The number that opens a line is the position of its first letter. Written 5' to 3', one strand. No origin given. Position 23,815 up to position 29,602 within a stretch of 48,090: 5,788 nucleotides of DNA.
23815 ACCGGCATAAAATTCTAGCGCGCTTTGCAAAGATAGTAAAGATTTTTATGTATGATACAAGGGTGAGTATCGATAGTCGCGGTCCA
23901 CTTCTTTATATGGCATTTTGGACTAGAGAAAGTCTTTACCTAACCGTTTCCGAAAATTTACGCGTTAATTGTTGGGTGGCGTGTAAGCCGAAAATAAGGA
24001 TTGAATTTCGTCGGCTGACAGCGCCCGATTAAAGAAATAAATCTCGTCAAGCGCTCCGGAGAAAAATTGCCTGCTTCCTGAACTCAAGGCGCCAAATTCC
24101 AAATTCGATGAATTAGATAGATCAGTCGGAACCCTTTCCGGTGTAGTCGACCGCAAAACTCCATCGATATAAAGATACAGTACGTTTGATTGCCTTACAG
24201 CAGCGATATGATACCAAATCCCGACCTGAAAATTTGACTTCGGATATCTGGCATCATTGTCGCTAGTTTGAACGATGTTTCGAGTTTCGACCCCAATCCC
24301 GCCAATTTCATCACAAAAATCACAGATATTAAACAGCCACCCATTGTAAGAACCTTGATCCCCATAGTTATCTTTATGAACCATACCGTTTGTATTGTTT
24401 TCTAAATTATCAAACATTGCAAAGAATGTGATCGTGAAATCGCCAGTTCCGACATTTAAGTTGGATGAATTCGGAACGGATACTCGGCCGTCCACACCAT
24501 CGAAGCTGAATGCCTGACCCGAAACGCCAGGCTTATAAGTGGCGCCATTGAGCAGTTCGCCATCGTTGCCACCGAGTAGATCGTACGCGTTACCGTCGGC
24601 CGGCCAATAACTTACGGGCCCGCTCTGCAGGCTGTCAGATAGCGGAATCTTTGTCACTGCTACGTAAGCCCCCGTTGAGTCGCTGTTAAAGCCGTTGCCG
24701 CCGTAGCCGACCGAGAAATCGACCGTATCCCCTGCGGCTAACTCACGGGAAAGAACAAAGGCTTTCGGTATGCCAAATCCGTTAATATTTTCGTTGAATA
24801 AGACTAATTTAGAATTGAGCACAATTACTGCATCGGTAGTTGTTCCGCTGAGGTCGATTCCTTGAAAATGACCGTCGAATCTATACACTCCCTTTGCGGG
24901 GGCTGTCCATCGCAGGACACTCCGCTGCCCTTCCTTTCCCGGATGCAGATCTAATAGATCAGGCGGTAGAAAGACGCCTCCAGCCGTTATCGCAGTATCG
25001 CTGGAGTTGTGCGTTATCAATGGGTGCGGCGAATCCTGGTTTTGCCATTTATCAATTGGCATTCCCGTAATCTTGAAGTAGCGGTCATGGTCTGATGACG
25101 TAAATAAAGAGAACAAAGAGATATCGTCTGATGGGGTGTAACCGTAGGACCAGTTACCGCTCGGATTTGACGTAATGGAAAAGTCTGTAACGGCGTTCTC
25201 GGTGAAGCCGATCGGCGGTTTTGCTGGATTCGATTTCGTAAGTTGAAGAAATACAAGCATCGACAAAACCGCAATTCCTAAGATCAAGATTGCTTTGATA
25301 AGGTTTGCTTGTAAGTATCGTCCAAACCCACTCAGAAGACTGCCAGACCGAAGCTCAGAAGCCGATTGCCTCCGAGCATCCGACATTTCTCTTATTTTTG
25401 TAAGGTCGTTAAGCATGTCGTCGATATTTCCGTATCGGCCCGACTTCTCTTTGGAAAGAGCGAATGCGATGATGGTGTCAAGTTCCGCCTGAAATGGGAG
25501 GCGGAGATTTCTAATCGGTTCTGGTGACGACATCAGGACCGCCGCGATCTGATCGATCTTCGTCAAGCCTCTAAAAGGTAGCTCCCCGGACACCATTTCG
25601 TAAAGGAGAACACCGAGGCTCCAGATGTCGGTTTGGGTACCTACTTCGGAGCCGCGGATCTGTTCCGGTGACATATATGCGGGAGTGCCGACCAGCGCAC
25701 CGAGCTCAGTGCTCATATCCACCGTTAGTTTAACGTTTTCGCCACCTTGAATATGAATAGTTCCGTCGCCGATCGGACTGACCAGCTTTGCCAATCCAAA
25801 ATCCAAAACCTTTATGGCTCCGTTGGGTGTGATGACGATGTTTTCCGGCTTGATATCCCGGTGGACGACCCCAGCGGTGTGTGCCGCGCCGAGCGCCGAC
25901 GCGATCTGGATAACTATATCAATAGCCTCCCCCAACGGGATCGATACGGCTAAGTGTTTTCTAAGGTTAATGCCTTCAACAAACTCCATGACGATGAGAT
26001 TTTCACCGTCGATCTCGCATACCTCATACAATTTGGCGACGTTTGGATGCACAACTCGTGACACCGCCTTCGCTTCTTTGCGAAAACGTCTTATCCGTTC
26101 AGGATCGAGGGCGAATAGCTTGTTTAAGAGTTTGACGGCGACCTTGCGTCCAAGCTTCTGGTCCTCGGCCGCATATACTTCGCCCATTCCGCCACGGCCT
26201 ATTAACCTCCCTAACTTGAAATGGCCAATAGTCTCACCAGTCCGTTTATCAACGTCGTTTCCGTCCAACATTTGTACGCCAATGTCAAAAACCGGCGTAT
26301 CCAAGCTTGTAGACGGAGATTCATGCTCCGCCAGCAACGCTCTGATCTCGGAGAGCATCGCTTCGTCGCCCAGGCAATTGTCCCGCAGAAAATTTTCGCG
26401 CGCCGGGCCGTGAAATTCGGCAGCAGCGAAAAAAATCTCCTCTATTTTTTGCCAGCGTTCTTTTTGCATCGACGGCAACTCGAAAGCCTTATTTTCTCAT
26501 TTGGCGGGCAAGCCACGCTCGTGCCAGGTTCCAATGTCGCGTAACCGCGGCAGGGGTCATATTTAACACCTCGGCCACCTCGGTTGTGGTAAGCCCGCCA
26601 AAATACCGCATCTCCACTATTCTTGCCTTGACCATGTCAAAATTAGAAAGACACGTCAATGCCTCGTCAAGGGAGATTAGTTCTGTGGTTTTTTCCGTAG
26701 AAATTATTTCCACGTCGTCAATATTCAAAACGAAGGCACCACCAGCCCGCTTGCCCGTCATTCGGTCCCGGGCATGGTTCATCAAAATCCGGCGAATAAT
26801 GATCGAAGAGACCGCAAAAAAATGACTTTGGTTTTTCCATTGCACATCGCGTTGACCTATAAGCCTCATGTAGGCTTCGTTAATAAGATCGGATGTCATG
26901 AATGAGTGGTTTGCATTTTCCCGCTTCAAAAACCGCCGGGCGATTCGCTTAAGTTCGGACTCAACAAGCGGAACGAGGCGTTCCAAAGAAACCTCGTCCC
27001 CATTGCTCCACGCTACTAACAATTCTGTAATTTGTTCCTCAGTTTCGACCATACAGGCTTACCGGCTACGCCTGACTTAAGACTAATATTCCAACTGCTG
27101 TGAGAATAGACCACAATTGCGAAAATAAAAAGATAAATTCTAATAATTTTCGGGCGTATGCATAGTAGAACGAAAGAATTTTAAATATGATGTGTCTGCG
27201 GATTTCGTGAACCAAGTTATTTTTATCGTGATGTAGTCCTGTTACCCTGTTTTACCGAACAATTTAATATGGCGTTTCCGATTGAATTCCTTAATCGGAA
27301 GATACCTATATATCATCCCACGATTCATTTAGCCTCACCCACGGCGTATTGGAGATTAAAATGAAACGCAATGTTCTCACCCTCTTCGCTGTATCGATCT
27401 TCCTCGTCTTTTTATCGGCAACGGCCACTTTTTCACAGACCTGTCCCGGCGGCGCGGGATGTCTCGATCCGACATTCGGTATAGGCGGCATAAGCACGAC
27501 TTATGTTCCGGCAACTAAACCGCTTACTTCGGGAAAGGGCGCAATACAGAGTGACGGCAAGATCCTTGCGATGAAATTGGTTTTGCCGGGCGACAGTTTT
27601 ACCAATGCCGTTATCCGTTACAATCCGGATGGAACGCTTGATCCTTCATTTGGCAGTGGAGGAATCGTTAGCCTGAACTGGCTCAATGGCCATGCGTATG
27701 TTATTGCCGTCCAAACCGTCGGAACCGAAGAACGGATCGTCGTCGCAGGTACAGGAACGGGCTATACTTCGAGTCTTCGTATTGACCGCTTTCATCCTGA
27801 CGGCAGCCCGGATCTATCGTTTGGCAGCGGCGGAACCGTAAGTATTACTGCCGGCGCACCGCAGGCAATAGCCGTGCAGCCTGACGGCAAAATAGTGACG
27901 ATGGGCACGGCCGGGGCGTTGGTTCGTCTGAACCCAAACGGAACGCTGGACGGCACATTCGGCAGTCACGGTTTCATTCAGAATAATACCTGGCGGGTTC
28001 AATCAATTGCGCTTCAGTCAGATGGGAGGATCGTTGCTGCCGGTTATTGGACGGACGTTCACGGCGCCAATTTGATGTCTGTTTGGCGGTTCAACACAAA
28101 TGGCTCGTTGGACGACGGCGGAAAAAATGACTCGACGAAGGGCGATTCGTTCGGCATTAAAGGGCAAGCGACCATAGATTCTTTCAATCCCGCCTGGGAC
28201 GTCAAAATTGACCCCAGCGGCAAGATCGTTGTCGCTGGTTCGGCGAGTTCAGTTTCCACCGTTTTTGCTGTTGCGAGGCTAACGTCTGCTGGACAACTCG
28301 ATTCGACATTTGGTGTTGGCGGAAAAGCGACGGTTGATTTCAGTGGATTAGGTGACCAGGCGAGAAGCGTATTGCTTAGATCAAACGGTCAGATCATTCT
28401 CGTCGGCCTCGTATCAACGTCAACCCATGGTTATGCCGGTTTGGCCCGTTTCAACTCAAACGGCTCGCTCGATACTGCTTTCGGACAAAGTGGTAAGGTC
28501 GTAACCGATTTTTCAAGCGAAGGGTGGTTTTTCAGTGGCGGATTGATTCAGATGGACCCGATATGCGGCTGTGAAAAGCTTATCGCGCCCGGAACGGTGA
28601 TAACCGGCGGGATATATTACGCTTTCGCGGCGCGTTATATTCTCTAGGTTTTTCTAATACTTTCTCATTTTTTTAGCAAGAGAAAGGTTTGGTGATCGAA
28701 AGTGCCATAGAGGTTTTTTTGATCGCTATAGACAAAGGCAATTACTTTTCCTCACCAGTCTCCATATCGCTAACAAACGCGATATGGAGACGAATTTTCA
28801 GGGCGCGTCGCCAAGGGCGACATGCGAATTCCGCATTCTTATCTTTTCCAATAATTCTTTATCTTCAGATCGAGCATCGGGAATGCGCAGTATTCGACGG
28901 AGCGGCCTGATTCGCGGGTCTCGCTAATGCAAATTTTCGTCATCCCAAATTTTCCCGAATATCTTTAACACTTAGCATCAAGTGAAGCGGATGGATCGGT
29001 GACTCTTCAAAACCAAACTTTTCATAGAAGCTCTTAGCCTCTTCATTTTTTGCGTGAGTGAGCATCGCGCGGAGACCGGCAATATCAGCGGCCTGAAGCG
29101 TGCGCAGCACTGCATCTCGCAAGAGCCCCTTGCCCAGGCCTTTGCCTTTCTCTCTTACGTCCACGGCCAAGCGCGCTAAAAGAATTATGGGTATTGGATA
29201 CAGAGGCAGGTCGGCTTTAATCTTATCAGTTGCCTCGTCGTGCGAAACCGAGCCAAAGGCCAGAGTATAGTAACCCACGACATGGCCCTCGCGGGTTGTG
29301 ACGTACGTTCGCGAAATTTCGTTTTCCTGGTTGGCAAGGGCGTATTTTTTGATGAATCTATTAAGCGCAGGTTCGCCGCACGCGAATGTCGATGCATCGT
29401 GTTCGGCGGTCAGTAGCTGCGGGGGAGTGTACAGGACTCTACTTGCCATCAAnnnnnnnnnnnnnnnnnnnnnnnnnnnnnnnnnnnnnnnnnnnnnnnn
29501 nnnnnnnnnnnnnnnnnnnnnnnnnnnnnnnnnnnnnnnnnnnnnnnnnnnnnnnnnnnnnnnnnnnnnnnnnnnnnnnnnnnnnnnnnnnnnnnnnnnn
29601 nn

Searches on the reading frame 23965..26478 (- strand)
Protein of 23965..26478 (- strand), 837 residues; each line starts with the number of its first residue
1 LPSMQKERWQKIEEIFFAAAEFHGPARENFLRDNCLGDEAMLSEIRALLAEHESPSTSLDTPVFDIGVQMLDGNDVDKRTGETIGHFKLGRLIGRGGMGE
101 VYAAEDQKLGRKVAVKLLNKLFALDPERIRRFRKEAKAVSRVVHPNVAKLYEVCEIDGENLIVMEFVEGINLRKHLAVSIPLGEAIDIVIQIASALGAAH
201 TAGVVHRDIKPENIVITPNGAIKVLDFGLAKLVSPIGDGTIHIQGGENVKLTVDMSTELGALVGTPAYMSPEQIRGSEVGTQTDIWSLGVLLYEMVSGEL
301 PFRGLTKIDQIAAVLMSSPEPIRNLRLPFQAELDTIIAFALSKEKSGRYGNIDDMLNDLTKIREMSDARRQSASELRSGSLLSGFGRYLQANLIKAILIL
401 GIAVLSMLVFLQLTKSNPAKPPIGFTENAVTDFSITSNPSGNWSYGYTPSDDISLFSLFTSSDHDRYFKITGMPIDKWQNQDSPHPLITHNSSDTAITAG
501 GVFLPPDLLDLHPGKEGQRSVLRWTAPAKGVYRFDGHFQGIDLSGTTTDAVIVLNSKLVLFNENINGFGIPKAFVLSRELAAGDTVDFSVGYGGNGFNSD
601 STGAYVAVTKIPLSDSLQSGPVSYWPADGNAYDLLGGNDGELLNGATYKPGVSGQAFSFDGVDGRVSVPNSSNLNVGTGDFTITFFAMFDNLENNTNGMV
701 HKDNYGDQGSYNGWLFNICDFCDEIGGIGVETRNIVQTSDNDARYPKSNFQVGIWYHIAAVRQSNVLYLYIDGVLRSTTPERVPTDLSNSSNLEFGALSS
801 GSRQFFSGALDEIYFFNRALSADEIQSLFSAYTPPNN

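Call 28: search_protein_families(library=pfam, proteins=[window:23965-26478:-], max_evalue=0.001)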
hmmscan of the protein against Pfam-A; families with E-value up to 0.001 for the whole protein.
window:23965-26478:- (837 aa): 6 families
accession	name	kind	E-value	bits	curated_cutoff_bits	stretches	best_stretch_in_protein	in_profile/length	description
PF00069.31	Pkinase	-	3.1e-50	171.5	31.7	1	88-317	2-212/263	Protein kinase domain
PF07714.23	PK_Tyr_Ser-Thr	-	8.5e-34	117.4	23.1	1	88-314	2-217/258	Protein tyrosine and serine/threonine kinase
PF13385.13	Laminin_G_3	-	1e-21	78.1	27.6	1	660-826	1-151/151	Concanavalin A-like lectin/glucanases superfamily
PF03109.22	ABC1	-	5.8e-08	32.6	22.9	1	129-232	117-216/244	ABC1 atypical kinase-like domain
PF01636.29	APH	-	6.1e-06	26.6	23.2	0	192-238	157-205/239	Phosphotransferase enzyme family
PF14531.12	Kinase-like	-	5.7e-05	23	25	1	190-307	155-256/289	Kinase-like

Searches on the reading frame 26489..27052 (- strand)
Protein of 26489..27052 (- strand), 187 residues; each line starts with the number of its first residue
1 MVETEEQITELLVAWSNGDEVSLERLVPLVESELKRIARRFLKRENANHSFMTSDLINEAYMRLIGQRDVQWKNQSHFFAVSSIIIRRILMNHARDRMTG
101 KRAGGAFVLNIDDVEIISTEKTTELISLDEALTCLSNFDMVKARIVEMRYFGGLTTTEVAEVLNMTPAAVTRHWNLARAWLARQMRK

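Call 28: search_protein_families(library=pfam, proteins=[window:26489-27052:-], max_evalue=0.001)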
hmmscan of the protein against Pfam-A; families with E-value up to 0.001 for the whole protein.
window:26489-27052:- (187 aa): 3 families
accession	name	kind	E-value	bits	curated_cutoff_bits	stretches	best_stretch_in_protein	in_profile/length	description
PF07638.17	Sigma70_ECF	-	1.1e-43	149.8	21.1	1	6-186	2-184/185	ECF sigma factor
PF08281.18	Sigma70_r4_2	-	1.2e-06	28.5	25.7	1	144-181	17-54/54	Sigma-70, region 4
PF04545.22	Sigma70_r4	-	0.0009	19.2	24.1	0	144-169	11-36/50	Sigma-70, region 4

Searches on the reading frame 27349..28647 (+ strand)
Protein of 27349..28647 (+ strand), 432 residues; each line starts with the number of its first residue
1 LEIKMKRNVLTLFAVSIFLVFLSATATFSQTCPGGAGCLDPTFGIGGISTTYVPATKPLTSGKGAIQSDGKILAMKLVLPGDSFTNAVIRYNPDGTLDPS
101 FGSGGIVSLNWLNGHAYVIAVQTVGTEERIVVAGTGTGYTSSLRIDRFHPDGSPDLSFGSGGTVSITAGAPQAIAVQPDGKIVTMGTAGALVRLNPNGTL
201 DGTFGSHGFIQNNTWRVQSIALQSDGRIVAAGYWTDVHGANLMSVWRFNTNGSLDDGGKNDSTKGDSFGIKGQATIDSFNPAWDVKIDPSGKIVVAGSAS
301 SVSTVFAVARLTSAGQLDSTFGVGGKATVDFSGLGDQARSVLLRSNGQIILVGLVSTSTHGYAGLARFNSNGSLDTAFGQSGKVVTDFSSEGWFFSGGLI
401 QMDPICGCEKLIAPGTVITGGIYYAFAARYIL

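Call 28: search_protein_families(library=pfam, proteins=[window:27349-28647:+], max_evalue=0.001)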
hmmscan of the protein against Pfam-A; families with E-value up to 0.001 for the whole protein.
window:27349-28647:+ (432 aa): 1 family
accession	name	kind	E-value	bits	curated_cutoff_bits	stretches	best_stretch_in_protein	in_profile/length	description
PF17164.10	DUF5122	-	1.8e-46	156.5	27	6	289-321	2-36/36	Domain of unknown function (DUF5122) beta-propeller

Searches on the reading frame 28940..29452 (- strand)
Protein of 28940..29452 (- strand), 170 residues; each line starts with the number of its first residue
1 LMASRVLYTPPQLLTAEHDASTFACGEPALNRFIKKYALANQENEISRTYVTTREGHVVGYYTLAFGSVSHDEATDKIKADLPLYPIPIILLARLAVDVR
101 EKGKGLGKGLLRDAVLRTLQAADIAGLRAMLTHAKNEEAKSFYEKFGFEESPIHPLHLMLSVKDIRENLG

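Call 58: search_protein_families(library=pfam, proteins=[window:28940-29452:-], max_evalue=0.00001)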
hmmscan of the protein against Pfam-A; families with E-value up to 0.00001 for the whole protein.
window:28940-29452:- (170 aa): 3 families
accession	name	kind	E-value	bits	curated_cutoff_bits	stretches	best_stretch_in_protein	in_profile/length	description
PF13508.13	Acetyltransf_7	-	1.6e-10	41.7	27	1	47-150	3-84/84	Acetyltransferase (GNAT) domain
PF00583.31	Acetyltransf_1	-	6.8e-08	33.2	20.7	1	42-148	30-116/116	Acetyltransferase (GNAT) family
PF13673.13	Acetyltransf_10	-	1.3e-06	28.9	23.6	1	91-150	53-109/128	Acetyltransferase (GNAT) domain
